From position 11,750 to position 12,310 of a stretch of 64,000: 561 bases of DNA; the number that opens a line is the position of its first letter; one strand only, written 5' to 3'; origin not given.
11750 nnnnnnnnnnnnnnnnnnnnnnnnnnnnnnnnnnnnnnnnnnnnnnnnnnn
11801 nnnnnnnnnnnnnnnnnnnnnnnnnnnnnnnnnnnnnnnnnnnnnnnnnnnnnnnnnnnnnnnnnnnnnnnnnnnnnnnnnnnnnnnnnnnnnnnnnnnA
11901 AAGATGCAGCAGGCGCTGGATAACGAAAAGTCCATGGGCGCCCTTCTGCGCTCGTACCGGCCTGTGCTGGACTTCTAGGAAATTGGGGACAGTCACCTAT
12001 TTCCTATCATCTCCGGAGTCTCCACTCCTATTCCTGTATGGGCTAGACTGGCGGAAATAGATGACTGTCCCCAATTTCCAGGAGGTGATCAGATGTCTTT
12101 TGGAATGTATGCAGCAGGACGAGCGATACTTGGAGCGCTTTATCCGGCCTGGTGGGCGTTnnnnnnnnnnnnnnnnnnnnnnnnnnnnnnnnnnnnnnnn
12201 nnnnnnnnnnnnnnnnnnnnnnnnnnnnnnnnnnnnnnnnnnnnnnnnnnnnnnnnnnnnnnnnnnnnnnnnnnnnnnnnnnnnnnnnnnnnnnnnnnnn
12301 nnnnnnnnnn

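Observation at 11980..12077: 98-bp element with perfect 24-bp inverted-repeat arms, in three copies, each ending 17-20 nt before an RBS and start codon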

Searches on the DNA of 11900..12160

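Call 64: search_rna_families(source=window, start=11900, end=12160, threshold=evalue, max_evalue=1)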
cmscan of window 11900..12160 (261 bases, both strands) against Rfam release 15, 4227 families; matches with E-value up to 1: 2.
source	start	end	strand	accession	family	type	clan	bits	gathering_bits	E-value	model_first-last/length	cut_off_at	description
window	11986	12071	-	RF04132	mir-4436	Gene; miRNA;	-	21.6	74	0.027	1-85/85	no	mir-4436 microRNA precursor family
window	11977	12080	-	RF03481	mir-9014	Gene; miRNA;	-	21.4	63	0.039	1-88/88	no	mir-9014 microRNA precursor family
